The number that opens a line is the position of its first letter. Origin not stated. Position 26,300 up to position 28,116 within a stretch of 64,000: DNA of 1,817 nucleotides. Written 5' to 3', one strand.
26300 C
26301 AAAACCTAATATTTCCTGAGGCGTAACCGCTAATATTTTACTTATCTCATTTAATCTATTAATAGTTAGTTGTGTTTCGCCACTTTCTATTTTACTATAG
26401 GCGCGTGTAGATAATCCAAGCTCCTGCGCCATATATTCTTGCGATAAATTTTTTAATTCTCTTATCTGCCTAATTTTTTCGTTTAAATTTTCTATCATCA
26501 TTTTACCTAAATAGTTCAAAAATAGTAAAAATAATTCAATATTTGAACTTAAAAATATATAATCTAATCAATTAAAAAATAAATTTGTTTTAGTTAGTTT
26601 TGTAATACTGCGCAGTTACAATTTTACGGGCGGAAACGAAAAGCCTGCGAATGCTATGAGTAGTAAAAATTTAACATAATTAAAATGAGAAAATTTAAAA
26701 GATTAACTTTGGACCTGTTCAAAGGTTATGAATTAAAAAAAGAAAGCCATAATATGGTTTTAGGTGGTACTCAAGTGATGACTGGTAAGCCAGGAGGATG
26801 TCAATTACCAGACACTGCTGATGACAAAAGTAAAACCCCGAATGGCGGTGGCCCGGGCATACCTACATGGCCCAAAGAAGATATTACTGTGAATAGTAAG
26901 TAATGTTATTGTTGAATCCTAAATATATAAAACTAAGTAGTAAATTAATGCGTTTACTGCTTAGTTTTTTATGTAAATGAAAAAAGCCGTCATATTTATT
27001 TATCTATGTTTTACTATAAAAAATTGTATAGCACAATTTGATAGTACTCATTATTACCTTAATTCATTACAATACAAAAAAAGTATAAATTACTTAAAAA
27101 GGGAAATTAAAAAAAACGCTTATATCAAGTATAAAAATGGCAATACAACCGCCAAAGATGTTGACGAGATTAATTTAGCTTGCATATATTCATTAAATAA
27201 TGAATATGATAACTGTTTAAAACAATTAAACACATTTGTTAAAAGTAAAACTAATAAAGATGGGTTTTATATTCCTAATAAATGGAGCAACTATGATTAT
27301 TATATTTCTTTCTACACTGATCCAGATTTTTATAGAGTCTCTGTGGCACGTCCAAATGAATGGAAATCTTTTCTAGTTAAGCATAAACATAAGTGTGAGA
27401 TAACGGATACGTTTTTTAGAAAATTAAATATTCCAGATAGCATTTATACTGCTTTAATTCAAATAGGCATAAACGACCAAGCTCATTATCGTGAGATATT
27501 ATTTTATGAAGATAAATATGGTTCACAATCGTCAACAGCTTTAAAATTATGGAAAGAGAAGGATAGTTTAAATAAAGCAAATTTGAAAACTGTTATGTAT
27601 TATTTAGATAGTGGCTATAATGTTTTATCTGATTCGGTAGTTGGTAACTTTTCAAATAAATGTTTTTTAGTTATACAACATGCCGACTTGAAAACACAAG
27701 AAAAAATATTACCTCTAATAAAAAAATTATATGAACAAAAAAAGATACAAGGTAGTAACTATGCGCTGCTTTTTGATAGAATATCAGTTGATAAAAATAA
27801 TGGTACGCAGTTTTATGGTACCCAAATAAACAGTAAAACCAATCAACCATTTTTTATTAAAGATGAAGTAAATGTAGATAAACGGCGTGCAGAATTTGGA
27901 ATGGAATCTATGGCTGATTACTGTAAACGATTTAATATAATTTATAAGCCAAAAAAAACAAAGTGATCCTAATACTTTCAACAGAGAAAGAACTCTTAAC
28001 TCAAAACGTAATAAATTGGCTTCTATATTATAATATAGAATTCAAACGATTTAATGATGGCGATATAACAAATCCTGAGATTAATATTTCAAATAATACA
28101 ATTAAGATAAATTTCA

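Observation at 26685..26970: Precursor peptide with a 28-aa GG leader and an unusual Gly/Pro-rich core, followed by a strong attenuator hairpin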

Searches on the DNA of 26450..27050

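Call 34: search_rna_families(source=window, start=26450, end=27050, threshold=evalue, max_evalue=1)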
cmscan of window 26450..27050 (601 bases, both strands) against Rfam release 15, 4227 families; matches with E-value up to 1: 2.
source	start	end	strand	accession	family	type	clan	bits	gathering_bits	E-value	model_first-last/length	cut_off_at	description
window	26923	26975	+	RF03814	mir-2797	Gene; miRNA;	-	19.9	74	0.7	1-77/77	no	mir-2797 microRNA precursor family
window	26928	26998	+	RF01464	rliA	Gene; sRNA;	-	17.1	50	0.58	47-149/224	no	Listeria sRNA rliA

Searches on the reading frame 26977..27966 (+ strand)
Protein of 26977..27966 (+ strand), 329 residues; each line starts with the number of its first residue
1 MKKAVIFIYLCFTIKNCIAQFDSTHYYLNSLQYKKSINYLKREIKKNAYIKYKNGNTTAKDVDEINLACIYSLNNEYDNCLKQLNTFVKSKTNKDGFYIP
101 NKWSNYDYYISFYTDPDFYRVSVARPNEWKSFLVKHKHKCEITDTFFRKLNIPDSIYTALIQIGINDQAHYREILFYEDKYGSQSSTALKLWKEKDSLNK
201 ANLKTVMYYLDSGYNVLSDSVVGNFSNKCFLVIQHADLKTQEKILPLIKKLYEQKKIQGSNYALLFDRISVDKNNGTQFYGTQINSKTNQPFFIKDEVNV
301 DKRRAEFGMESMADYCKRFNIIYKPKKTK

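Call 6: search_protein_families(library=ncbifam, proteins=[window:26977-27966:+], max_evalue=0.01)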
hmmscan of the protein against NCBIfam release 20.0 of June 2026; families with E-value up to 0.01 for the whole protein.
window:26977-27966:+ (329 aa): 1 family
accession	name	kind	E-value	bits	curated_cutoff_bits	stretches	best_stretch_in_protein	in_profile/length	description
NF047558.1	TPR_END_plus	domain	0.0057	16.6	32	0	66-88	4-26/56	TPR end-of-group domain-containing protein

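Call 7: search_protein_families(library=pfam, proteins=[window:26977-27966:+], max_evalue=0.01)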
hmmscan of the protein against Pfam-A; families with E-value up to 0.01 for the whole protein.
window:26977-27966:+ (329 aa): 1 family
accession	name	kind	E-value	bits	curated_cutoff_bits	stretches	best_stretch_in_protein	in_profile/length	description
PF20329.3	DUF6624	-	9e-14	51.8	27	1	213-323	54-168/173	Family of unknown function (DUF6624)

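Call 63: find_homologous_proteins(query=window:26977-27963:+, max_evalue=0.00001)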
Query window:26977-27963:+ (329 aa): 250 proteins with E <= 0.00001 among 677 candidates; the best 120 are listed.
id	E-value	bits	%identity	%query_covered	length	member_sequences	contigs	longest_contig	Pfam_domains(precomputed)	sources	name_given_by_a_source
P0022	1.3e-216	736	99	100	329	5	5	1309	PF20329.3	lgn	-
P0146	1.7e-169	581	79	99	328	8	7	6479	PF20329.3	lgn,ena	-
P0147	3.8e-151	521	80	88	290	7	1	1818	PF20329.3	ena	-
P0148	3.3e-145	502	70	99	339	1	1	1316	PF20329.3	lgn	-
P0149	3.2e-141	488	70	96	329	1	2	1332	PF20329.3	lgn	-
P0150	1.5e-138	480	65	100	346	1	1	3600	PF20329.3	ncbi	-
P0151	9.5e-138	477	68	99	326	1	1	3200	PF20329.3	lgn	-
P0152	5.0e-129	448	80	73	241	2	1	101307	PF20329.3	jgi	jgi:hypothetical protein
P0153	2.6e-91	324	52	95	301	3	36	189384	PF20329.3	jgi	jgi:hypothetical protein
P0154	4.7e-89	317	54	99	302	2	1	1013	PF20329.3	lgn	-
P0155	6.7e-86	307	53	95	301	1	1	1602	PF20329.3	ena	-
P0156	3.1e-82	295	53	94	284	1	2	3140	PF20329.3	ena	-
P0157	9.5e-77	277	50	98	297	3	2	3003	PF20329.3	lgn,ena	-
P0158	5.1e-71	258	48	95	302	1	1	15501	PF00515.35,PF20329.3,PF13181.13,PF07719.24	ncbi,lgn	-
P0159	8.2e-68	247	44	94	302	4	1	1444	PF20329.3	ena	-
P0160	2.1e-63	233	44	100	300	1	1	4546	PF20329.3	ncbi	-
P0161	4.1e-63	232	44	99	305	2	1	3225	PF20329.3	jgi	-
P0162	9.4e-63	231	43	100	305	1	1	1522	PF20329.3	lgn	-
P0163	2.6e-59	219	44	93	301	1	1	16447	PF20329.3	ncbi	-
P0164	6.8e-59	218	43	94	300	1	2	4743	PF20329.3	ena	-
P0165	1.2e-56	211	42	99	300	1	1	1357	PF20329.3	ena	-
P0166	7.0e-56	208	41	98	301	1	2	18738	PF20329.3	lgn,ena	-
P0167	8.9e-56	208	41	93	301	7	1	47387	PF20329.3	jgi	jgi:hypothetical protein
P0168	2.6e-55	206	40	97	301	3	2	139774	PF20329.3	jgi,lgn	jgi:hypothetical protein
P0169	1.3e-53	201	42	99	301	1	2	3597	PF20329.3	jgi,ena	jgi:hypothetical protein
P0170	1.9e-52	197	39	98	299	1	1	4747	PF20329.3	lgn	-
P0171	2.2e-49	187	38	99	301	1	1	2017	PF20329.3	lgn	-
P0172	5.6e-49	185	42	81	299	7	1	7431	PF20329.3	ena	-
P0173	3.1e-30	124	39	67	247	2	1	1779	PF20329.3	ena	-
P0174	7.1e-27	113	37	97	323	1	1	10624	PF20329.3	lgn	-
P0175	1.0e-26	112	33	98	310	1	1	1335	PF20329.3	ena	-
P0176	1.4e-26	112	35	98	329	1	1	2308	PF20329.3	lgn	-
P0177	2.6e-26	111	32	97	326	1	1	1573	PF20329.3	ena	-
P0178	1.4e-25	108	33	81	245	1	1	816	PF20329.3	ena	-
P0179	1.6e-25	108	36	79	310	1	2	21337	PF20329.3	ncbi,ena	-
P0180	3.8e-25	107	36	81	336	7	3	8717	PF20329.3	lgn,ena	-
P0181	4.2e-25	107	33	98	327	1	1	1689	PF20329.3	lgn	-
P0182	4.7e-25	107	39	67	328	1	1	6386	PF20329.3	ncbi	-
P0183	6.2e-25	106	35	83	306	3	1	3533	PF20329.3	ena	-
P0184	6.4e-25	106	33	98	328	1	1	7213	PF20329.3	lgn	-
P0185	9.8e-25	106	32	98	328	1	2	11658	PF20329.3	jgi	jgi:hypothetical protein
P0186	1.6e-24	105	33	98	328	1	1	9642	PF20329.3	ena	-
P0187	5.9e-24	103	34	98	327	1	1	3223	PF20329.3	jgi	jgi:hypothetical protein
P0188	8.6e-24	103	34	83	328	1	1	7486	PF20329.3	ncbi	-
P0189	1.1e-23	102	31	97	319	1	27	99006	PF20329.3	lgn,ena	-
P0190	1.4e-23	102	31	98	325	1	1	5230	PF20329.3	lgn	-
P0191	1.9e-23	101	32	98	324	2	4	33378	PF20329.3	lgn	-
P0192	2.4e-23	101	33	81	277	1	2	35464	PF20329.3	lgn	-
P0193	2.5e-23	101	32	81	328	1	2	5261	PF20329.3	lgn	-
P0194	3.0e-23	101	39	54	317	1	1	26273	PF20329.3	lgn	-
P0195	4.2e-23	100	32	98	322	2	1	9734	PF20329.3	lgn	-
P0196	1.0e-22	99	40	51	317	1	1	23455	PF20329.3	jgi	jgi:hypothetical protein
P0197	1.2e-22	99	35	79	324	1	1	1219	PF20329.3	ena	-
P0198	1.3e-22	99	33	79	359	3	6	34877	PF20329.3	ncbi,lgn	-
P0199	1.7e-22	98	34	83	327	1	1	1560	PF20329.3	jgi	jgi:hypothetical protein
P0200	2.4e-22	98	34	81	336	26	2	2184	PF20329.3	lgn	-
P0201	2.6e-22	98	32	98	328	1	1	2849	PF20329.3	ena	-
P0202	1.1e-21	96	35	81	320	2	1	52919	PF20329.3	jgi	jgi:hypothetical protein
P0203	1.1e-21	96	29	99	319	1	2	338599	PF20329.3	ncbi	ncbi:MAG: DUF6624 domain-containing protein [Chitinophagaceae bacterium]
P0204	2.0e-21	95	31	98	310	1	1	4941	PF20329.3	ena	-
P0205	2.3e-21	95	31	97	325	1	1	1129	PF20329.3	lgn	-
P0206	2.3e-21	95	33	79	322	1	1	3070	PF20329.3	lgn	-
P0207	3.7e-21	94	35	82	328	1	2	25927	PF20329.3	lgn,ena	-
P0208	5.1e-21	93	31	78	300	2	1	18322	PF20329.3,PF07719.24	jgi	jgi:tetratricopeptide (TPR) repeat protein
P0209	6.0e-21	93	32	89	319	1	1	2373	PF20329.3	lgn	-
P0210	6.7e-21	93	29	99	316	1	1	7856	PF20329.3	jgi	jgi:hypothetical protein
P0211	6.8e-21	93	30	98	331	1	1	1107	PF20329.3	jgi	jgi:hypothetical protein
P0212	9.6e-21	93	33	79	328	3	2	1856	PF20329.3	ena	-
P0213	9.8e-21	93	31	98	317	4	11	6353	PF22316.3,PF20329.3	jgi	jgi:tetratricopeptide (TPR) repeat protein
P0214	1.1e-20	92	34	98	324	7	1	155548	PF20329.3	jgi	jgi:hypothetical protein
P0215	1.2e-20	92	34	79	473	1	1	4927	PF20329.3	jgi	jgi:hypothetical protein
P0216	1.7e-20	92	32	79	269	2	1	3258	PF20329.3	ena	-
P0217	1.8e-20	92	32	90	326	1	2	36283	PF20329.3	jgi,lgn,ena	-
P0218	2.4e-20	91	33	98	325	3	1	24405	PF20329.3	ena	-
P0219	2.5e-20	91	31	98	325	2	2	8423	PF20329.3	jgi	jgi:hypothetical protein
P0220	2.7e-20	91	31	95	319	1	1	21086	PF20329.3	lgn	-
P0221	3.5e-20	91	31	83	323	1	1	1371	PF20329.3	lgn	-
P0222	4.1e-20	91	30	96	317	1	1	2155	PF20329.3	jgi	jgi:hypothetical protein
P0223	5.2e-20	90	33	79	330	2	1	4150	PF20329.3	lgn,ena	-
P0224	6.1e-20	90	34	62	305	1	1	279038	PF22316.3,PF20329.3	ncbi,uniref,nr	ncbi:hypothetical protein DXT99_09330 [Pontibacter diazotrophicus]|uniref:Tetratricopeptide repeat p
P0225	6.8e-20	90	32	84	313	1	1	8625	PF20329.3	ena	-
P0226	6.9e-20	90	34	79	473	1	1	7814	PF20329.3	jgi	jgi:hypothetical protein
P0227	8.0e-20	90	29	96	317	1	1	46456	PF20329.3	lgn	-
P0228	9.2e-20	89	30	98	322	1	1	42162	PF20329.3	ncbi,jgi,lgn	jgi:hypothetical protein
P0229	1.0e-19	89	33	79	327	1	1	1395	PF20329.3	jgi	jgi:hypothetical protein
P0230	1.0e-19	89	28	100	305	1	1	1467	PF20329.3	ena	-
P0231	1.2e-19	89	31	98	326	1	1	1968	PF20329.3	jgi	jgi:hypothetical protein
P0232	1.5e-19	89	29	100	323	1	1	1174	PF20329.3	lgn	-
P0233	1.6e-19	89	37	53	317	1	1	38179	PF20329.3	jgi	-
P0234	2.0e-19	88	33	84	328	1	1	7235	PF20329.3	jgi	jgi:hypothetical protein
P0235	2.0e-19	88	29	95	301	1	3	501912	PF20329.3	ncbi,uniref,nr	ncbi:hypothetical protein ABID22_001834 [Pontibacter aydingkolensis]|uniref:Uncharacterized protein 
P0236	2.2e-19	88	28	100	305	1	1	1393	PF22316.3,PF20329.3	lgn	-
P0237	2.6e-19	88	31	98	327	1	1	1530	PF20329.3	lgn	-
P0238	2.7e-19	88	39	45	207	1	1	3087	PF20329.3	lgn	-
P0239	3.5e-19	87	30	77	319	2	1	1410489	PF22316.3,PF20329.3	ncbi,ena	-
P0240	3.5e-19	87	30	97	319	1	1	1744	PF20329.3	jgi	jgi:hypothetical protein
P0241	4.2e-19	87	34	80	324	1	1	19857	PF20329.3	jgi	jgi:hypothetical protein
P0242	4.6e-19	87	34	79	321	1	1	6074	PF20329.3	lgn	-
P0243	5.5e-19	87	34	61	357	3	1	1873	PF22316.3,PF20329.3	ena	-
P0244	8.4e-19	86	34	87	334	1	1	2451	PF20329.3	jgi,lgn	jgi:hypothetical protein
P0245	1.0e-18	86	30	84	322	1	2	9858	PF20329.3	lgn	-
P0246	1.1e-18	86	29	98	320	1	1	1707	PF20329.3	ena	-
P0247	1.2e-18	86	30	93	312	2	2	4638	PF22316.3,PF20329.3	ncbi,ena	-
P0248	1.4e-18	86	31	99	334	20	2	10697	PF20329.3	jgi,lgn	jgi:hypothetical protein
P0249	1.4e-18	86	37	52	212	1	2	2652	PF20329.3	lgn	-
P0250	1.5e-18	85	29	98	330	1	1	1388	PF20329.3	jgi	jgi:hypothetical protein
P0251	1.7e-18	85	30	98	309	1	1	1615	PF20329.3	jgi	-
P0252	1.8e-18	85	31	79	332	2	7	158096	PF20329.3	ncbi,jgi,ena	-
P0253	2.1e-18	85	32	62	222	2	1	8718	PF20329.3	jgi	jgi:hypothetical protein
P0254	2.4e-18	85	31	59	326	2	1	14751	PF20329.3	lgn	-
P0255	2.6e-18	85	29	97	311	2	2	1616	PF20329.3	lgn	-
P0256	2.7e-18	85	29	98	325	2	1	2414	PF20329.3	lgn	-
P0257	2.7e-18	85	30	79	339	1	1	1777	PF20329.3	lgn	-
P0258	3.0e-18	84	40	45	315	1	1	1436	PF20329.3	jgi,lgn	-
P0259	3.0e-18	84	37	52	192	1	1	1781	PF20329.3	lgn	-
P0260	3.6e-18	84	32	79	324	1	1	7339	PF20329.3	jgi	-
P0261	3.7e-18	84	32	83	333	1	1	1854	PF20329.3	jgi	jgi:hypothetical protein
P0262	4.3e-18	84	35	48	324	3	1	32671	PF20329.3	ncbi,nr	ncbi:MAG: hypothetical protein K9G49_10475 [Taibaiella sp.]|nr:hypothetical protein [Taibaiella sp.]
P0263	4.7e-18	84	38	50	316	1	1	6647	PF20329.3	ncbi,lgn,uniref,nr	ncbi:DUF6624 domain-containing protein [Spirosoma endophyticum]|uniref:Uncharacterized protein n=1 T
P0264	5.9e-18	83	40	49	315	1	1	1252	PF20329.3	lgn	-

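Call 78: predict_structure(alignment_id=A5)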
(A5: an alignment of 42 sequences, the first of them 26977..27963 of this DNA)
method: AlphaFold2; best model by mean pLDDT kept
length: 329 residues; sequences in the alignment: 42
mean_pLDDT: 89.1   pTM: 0.83
mean pLDDT of the five models: 89.1, 88.0, 87.7, 86.6, 82.0
residues with pLDDT >= 90: 229; 70-90: 61; 50-70: 34; < 50: 5
segments of 3 or more residues with pLDDT < 50: 144-148
pLDDT, mean of each block of 10 residues (from residue 1): 86 69 84 96 78 72 93 98 93 79 61 90 98 84 50 92 94 97 98 97 98 95 91 96 98 94 97 94 95 96 96 96 84
secondary structure, 60 per line:
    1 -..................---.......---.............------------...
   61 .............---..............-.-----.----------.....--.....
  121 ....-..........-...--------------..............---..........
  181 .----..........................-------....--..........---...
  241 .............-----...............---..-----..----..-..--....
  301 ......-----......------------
elements in order: H2-19 H23-29 H33-45 H58-73 H77-90 H109-113 H116-124 H126-135 H154-167 H171-181 H186-211 H219-222 H225-234 H238-253 H259-273 H297-306 H312-317

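Call 81: fold_search(model_id=the predicted structure, library=pdb)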
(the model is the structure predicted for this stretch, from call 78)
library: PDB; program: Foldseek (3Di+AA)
matches with E <= 10: 478; with E <= 0.001: 0
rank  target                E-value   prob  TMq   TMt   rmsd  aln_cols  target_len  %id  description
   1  6ejn_B                1.1e-02  1.00  0.26  0.31  15.8       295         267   12  The KLC2 TPR domain bound to the JIP3 leucine zipper domain (released 2018-09-05)
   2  6ejn_A                3.0e-02  0.98  0.25  0.29  15.9       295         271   11  The KLC2 TPR domain bound to the JIP3 leucine zipper domain (released 2018-09-05)
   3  7t6d_B                3.0e-02  0.96  0.25  0.22  23.3       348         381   10  CryoEM structure of the YejM/LapB complex (released 2022-08-17)
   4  6swu_E                4.1e-02  0.98  0.28  0.31  16.4       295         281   11  Crystal structure of the TPR domain of KLC1 in complex with an engineered high-affinity cargo peptide. (released 2020-09-30)
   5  5ojf_A                4.7e-02  0.98  0.27  0.32  16.0       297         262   11  Crystal Structure of KLC2-TPR domain (fragment [A1-B6] (released 2017-10-11)
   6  6swu_B                6.7e-02  0.98  0.29  0.32  15.8       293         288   12  Crystal structure of the TPR domain of KLC1 in complex with an engineered high-affinity cargo peptide. (released 2020-09-30)
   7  6swu_C                6.7e-02  0.87  0.26  0.29  18.7       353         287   10  Crystal structure of the TPR domain of KLC1 in complex with an engineered high-affinity cargo peptide. (released 2020-09-30)
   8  5efr                  8.8e-02  0.89  0.23  0.19  14.4       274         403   11  Crystal Structure of a BamA-BamD fusion (released 2016-01-27)
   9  6swu_F                9.6e-02  0.96  0.28  0.32  16.3       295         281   11  Crystal structure of the TPR domain of KLC1 in complex with an engineered high-affinity cargo peptide. (released 2020-09-30)
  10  7ai4_B                1.0e-01  0.97  0.29  0.38  15.3       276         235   11  Crystal structure of the KLC1-TPR domain truncated from its nonTPR region ([A1-B6]-Delta-nonTPR fragment) (released 2021-10-06)
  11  7ai4_A                1.1e-01  0.92  0.26  0.33  15.8       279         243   11  Crystal structure of the KLC1-TPR domain truncated from its nonTPR region ([A1-B6]-Delta-nonTPR fragment) (released 2021-10-06)
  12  9h85_D                1.3e-01  0.90  0.21  0.30  14.1       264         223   12  BAM-hinge (GSGS) (released 2025-10-22)
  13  3qky                  1.3e-01  0.82  0.22  0.28  15.2       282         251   12  Crystal structure of Rhodothermus marinus BamD (released 2011-04-20)
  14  6swu_A                1.3e-01  0.82  0.26  0.29  17.9       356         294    9  Crystal structure of the TPR domain of KLC1 in complex with an engineered high-affinity cargo peptide. (released 2020-09-30)
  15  9up5_A                1.5e-01  0.84  0.24  0.24  17.7       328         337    8  Crystal structure of LapB from Klebsiella pneumoniae (released 2026-03-04)
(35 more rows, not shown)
